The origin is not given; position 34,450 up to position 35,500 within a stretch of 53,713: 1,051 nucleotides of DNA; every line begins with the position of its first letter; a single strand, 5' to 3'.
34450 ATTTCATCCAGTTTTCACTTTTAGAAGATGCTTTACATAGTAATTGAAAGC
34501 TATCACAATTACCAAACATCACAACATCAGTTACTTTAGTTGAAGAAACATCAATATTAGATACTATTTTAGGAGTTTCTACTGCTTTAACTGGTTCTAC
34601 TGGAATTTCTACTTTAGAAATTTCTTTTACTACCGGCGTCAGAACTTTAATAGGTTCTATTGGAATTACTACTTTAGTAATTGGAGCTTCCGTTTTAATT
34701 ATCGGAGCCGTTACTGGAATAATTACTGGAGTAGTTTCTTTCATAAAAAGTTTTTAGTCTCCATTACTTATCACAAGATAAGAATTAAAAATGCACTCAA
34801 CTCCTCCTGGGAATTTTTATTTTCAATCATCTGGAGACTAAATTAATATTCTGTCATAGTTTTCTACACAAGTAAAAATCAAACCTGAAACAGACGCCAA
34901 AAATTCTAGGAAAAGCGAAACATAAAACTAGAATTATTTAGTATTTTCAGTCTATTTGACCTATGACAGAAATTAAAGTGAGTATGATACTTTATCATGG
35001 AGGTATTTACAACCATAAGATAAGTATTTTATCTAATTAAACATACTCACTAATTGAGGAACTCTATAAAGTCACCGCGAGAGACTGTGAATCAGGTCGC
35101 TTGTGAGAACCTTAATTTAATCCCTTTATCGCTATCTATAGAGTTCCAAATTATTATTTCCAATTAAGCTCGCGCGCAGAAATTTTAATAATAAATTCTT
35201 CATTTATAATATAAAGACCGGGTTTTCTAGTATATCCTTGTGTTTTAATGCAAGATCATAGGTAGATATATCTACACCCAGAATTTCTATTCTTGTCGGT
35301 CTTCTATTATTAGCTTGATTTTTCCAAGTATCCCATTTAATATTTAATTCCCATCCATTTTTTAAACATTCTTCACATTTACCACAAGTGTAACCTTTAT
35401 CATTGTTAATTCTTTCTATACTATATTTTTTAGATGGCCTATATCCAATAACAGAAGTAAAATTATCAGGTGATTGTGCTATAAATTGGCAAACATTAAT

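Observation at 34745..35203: Four end-to-end long hairpin domains fill a 459-nt ORF-free gap upstream of the packaging/structural operon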

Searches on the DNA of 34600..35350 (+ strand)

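Call 6: search_rna_families(source=window, start=34600, end=35350, threshold=evalue, max_evalue=10, show_alignments=3)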
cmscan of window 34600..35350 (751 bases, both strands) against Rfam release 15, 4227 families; matches with E-value up to 10: 5.
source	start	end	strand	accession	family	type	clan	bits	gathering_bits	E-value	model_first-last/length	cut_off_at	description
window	34904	34991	+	RF03100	RAGATH-27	Gene; sRNA;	-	22.3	76.1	1.7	1-86/86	no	RAGATH-27 RNA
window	34628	34679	-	RF00153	SNORD62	Gene; snRNA; snoRNA; CD-box;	CL00068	17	39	3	1-86/86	no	Small nucleolar RNA SNORD62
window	35135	35210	-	RF01991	SECIS_5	Cis-reg;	-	15.6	50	9.2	1-66/66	no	Selenocysteine insertion sequence 5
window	34806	34834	-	RF01308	sR58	Gene; snRNA; snoRNA; CD-box;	-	15.5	55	1.3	1-55/55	no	Small nucleolar RNA sR58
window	34884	34951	-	RF00251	mir-219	Gene; miRNA;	-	14.8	54.5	3.7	1-79/79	no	mir-219 microRNA precursor family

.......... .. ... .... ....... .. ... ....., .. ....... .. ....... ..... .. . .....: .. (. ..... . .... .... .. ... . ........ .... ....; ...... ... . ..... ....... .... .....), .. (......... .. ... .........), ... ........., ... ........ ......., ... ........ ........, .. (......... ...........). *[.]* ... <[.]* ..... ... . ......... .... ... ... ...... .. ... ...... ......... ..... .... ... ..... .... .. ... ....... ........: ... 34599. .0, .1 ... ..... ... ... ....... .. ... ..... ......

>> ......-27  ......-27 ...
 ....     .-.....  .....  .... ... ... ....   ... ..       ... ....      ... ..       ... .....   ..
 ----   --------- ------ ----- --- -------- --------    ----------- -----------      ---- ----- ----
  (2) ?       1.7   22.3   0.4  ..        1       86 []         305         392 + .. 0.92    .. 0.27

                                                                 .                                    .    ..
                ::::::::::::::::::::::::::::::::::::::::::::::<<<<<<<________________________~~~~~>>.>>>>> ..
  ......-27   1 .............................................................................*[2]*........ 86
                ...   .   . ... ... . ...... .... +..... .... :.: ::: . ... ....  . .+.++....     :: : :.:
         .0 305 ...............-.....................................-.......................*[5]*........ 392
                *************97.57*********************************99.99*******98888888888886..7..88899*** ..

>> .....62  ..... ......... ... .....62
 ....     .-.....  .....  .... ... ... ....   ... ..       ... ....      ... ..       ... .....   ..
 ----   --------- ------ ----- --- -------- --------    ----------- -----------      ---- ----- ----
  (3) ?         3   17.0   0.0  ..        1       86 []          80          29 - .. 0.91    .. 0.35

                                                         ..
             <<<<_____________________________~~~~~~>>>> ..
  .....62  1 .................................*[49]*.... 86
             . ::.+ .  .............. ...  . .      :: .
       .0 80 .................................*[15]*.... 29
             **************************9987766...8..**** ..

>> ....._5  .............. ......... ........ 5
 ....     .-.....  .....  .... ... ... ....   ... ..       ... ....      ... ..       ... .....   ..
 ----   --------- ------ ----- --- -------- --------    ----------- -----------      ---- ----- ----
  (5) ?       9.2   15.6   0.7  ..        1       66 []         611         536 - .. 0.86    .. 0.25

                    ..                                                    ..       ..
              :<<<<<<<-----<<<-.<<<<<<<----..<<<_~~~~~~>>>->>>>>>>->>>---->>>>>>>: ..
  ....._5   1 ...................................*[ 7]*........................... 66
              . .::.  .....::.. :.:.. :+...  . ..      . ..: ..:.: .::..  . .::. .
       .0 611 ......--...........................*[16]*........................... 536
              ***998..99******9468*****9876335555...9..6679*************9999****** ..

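Call 9: search_dna_similar(query=window:34600-35350:+, collection=phages, mode=distant)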
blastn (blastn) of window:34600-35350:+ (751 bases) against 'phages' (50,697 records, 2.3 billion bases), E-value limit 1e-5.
No match.

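Call 71: build_rna_model(alignment_id=A6, structure=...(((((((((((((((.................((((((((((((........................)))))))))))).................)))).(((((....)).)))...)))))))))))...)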
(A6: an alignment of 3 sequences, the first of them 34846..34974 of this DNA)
Model R1 built from alignment A6 (3 sequences, 137 columns); structure: as given.
model positions 128; base pairs 32; branch points 1; effective number of sequences 2.05; information 0.59 bits per position. Calibrated on 0.2 Mb of random sequence (short: E-values are rough).
structure used (alignment columns):
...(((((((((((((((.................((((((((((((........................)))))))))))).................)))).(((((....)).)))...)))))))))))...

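Call 72: search_with_rna_model(model_id=R1, sources=[window, L003, L004, L006, L007, L008, L009, L010, L011, L012, L013, L014, L015, L016, L018, L019, L020, L021, L022, L023, L024, L025, L026, L027, L028, L029, L030, L031, L032, L033, L034, L035, L036, L037, L038, L039, L040, L041, L042, L043, L044, L045, L046, L047, L048, L049, L050, L051, L052, L053, L054, L055, L056, L057, L058, L059, L060, L061, L062, L063, L064, L065, L066, L067, L068, L069, L070, L071, L072, L073, L074, L075, L076, L077, L079, L082, L083, L088, L090, L092, L093, L096], max_evalue=10, show_alignments=8)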
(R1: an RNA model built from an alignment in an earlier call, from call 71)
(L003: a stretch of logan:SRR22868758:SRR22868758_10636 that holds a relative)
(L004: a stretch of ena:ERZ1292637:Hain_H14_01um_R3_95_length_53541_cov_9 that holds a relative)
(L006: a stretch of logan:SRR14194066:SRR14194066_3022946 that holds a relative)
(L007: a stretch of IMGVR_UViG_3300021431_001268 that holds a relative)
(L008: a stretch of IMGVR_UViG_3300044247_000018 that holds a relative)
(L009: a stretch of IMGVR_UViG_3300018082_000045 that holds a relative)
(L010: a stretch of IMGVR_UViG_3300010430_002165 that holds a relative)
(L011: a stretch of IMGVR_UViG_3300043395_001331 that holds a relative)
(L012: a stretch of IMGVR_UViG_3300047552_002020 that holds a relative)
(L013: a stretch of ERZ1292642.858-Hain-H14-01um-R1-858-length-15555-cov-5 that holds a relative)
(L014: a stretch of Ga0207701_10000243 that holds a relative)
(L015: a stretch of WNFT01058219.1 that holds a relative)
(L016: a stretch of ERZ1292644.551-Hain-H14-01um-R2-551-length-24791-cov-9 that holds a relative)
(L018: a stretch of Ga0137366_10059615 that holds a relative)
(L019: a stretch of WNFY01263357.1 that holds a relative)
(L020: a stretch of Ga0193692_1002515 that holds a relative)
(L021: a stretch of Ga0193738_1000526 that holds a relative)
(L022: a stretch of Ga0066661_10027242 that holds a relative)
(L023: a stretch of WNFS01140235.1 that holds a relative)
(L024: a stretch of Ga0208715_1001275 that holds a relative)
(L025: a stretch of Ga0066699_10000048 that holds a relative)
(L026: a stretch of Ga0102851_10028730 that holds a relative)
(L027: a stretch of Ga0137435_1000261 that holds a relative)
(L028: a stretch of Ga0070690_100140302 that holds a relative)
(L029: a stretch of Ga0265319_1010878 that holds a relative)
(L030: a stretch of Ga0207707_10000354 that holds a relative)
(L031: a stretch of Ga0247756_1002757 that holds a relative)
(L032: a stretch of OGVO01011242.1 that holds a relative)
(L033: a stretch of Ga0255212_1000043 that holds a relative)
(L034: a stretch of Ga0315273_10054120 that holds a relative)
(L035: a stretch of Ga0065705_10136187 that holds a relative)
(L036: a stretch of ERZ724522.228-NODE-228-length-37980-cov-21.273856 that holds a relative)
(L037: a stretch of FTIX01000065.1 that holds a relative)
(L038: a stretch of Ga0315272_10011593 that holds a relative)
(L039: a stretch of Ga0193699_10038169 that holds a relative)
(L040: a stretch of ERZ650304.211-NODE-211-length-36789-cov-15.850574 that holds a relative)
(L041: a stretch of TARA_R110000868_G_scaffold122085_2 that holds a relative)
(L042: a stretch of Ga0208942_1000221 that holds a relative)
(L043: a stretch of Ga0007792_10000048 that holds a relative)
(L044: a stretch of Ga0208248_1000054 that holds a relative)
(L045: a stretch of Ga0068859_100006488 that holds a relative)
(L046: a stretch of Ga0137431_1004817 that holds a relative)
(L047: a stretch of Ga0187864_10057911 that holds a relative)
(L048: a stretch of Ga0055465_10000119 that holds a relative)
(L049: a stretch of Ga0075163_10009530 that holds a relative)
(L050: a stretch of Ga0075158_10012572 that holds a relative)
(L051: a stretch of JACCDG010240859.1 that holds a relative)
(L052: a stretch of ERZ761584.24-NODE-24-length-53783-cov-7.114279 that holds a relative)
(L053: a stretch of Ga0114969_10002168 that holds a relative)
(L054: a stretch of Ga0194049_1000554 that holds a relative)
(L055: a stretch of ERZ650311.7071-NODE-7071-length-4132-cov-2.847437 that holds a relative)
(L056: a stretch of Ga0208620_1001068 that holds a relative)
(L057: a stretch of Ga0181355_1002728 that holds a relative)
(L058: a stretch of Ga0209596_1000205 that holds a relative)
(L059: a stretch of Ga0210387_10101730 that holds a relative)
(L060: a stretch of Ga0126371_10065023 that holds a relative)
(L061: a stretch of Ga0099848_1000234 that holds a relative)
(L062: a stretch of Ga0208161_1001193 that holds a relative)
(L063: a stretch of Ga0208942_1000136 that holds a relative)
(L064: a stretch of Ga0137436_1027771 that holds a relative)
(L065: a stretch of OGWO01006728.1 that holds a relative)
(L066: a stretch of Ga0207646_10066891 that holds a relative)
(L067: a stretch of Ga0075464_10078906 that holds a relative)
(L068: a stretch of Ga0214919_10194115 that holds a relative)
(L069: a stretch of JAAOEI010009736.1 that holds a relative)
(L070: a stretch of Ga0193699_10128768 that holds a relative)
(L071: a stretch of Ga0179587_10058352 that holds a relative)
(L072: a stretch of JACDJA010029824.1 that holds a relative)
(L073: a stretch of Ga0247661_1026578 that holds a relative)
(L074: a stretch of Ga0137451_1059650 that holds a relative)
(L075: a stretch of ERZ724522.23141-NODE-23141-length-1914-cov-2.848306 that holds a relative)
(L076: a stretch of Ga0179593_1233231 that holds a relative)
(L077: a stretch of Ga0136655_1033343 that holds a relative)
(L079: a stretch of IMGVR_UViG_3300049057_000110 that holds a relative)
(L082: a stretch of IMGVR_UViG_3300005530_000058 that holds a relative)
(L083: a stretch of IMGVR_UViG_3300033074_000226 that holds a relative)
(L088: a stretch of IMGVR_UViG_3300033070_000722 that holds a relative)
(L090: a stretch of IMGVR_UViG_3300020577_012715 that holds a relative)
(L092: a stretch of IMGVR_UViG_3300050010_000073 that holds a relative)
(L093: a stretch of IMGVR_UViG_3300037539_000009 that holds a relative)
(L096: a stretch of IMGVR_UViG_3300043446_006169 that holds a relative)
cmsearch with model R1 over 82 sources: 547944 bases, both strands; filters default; matches with E-value up to 10: 8.
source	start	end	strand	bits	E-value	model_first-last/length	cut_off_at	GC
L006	4224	4357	+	126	1.5e-22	1-128/128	no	0.31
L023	776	903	+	114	4.4e-20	1-128/128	no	0.28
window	34846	34974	-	110.7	2.1e-19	1-128/128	no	0.29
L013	795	928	+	74.2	6.2e-12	1-128/128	no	0.37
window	34750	34845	-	39.3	8.8e-05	1-128/128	no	0.3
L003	1909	2045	-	23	0.2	1-128/128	no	0.32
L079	1496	1633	-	17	3.2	1-128/128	no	0.33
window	50951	51017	+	15.9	5.4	1-128/128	no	0.24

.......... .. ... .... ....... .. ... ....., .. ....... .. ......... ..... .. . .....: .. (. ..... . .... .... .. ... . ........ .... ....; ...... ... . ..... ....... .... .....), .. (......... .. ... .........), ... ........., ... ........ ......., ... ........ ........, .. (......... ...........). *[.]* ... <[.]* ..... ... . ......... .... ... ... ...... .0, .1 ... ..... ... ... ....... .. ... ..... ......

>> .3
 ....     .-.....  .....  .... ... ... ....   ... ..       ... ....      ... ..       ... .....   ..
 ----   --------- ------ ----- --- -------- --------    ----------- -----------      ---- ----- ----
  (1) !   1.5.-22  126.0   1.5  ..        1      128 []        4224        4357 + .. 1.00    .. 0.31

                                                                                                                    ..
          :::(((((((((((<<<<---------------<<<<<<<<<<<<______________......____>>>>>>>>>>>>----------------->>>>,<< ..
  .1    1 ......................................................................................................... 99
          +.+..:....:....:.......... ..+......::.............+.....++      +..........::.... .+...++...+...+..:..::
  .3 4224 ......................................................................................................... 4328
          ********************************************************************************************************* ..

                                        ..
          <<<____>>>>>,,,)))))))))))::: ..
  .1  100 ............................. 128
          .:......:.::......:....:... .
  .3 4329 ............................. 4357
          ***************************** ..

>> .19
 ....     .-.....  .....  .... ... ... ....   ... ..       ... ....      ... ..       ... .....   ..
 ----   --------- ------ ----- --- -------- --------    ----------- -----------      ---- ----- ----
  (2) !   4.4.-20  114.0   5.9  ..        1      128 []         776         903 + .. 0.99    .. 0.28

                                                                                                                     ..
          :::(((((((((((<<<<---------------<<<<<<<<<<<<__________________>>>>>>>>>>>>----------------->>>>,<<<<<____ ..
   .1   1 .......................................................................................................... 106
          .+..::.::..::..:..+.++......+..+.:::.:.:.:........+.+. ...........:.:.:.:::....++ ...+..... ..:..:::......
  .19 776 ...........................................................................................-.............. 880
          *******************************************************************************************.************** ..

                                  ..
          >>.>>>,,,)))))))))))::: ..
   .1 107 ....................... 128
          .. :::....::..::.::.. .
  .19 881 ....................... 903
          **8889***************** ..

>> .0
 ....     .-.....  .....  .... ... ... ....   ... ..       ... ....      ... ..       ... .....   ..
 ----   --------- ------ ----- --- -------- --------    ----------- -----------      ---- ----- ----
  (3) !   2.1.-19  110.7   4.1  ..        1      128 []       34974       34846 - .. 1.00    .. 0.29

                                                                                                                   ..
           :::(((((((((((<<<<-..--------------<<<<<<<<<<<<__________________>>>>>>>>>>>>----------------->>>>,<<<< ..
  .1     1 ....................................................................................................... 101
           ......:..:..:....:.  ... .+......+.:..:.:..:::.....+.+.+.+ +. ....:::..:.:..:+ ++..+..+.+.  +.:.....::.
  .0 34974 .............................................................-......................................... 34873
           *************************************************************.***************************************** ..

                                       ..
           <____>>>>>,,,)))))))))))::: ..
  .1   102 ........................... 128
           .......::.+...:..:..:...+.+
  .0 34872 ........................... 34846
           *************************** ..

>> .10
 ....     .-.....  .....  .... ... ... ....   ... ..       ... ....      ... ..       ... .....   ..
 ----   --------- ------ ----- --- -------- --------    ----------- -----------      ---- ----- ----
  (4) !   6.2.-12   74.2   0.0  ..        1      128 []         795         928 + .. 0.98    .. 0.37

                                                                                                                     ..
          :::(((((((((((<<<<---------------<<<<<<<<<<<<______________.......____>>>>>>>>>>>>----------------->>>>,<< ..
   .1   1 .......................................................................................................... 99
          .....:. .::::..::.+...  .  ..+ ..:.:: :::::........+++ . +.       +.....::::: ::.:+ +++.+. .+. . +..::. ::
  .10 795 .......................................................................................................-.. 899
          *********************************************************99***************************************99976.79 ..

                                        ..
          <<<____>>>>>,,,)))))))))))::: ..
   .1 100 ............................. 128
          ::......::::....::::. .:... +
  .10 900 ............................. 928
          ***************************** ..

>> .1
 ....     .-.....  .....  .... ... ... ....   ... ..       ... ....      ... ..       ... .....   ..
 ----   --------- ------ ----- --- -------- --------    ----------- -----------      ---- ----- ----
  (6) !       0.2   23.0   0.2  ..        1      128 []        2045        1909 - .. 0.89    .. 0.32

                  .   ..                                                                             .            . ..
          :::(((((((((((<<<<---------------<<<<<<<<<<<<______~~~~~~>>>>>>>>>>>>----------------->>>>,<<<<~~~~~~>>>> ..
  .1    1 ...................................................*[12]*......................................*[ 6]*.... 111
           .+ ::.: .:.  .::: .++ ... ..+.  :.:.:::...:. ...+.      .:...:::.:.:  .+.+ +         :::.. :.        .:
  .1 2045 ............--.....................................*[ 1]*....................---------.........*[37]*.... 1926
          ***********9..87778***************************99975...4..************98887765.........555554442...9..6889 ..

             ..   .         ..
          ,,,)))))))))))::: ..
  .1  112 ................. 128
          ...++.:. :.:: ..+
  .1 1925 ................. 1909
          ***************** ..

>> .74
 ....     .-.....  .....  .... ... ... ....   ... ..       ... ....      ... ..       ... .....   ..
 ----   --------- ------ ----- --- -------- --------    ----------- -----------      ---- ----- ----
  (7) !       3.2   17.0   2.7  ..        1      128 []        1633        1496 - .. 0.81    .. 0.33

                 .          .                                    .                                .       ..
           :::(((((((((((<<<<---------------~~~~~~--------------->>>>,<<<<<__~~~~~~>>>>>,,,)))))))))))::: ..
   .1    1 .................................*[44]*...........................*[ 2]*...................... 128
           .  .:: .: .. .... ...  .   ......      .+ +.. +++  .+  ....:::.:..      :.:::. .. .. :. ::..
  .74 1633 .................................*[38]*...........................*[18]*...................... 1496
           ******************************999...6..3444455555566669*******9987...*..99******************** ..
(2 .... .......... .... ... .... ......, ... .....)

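Call 74: search_with_rna_model(model_id=R1, sources=[window, L006, L023, L013, L014, L028], max_evalue=0.01, filters=off, make_alignment=true)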
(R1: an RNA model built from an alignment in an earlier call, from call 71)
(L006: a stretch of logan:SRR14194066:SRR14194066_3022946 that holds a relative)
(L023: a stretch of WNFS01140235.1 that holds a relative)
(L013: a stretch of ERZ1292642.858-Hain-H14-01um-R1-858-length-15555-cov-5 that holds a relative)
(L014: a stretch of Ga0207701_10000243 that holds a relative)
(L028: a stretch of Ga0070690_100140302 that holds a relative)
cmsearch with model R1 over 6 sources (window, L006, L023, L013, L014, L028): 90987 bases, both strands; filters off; matches with E-value up to 0.01: 5.
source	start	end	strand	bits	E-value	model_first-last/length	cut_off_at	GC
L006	4224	4357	+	126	2.6e-23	1-128/128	no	0.31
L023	776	903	+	114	7.4e-21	1-128/128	no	0.28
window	34846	34974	-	110.7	3.5e-20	1-128/128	no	0.29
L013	795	928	+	74.2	1.1e-12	1-128/128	no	0.37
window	34750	34845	-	39.3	1.5e-05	1-128/128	no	0.3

Alignment A7: 5 matches aligned to the model, 142 columns, each read 5' to 3' on its own strand. Consensus structure (alignment columns), stored with it:
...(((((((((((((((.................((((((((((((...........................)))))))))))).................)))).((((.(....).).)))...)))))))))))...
